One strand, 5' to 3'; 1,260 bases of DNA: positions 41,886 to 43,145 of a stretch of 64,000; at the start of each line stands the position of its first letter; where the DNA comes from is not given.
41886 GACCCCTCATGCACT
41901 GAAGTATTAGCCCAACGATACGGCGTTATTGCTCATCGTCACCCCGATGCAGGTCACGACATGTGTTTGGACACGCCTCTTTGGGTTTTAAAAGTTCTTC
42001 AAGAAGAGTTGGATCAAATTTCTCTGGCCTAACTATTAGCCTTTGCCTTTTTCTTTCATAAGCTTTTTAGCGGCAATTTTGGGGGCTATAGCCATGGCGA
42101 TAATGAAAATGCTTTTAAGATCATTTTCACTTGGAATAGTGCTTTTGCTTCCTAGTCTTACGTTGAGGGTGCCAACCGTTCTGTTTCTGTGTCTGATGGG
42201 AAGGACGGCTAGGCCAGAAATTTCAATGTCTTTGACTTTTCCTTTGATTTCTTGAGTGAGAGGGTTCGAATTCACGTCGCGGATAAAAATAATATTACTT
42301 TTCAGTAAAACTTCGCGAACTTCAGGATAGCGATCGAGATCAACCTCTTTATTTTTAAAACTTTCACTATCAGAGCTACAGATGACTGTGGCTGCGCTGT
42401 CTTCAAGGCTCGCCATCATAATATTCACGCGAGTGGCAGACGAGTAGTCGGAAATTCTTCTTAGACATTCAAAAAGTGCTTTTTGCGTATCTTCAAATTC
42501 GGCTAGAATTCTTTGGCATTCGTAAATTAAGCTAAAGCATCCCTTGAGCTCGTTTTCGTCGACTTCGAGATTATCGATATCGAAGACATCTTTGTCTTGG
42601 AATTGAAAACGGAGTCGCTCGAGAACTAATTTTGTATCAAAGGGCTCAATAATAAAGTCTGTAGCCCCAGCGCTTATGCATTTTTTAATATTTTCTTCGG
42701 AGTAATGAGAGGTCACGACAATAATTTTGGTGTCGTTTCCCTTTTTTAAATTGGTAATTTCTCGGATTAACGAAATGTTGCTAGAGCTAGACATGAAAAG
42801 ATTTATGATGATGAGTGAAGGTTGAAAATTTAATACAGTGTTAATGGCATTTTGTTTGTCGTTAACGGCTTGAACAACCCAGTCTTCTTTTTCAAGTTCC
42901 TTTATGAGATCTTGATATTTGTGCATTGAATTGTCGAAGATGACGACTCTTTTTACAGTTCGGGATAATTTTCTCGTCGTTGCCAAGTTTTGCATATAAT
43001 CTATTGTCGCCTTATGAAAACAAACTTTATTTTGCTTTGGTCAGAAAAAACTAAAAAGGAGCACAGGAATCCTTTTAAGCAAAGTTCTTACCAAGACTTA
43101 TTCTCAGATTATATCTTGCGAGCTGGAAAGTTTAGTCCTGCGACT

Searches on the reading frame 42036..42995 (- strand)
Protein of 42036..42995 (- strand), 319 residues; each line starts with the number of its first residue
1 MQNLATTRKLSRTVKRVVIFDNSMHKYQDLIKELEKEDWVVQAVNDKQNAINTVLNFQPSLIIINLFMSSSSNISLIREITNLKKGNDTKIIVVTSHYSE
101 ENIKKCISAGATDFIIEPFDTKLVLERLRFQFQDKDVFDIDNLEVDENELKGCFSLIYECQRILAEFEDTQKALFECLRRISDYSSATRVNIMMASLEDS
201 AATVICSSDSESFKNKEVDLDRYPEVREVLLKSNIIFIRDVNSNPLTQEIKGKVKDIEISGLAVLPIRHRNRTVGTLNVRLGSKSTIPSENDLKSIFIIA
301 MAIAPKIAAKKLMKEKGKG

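Call 72: search_protein_families(library=pfam, proteins=[window:42036-42995:-], max_evalue=0.001)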
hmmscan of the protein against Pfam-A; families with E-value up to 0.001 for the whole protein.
window:42036-42995:- (319 aa): 4 families
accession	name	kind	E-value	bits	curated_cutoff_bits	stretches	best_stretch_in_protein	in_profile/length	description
PF00072.30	Response_reg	-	5e-14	52.9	30.2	1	17-128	1-110/111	Response regulator receiver domain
PF20161.5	VpsR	-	8.2e-06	26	23.7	1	9-125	5-117/121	VpsR domain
PF23198.2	PDE8A_N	-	0.00015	22.1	29.6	1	11-128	7-128/147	PDE8A-like, N-terminal domain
PF13185.12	GAF_2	-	0.00067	20.3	28.6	1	204-304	34-132/136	GAF domain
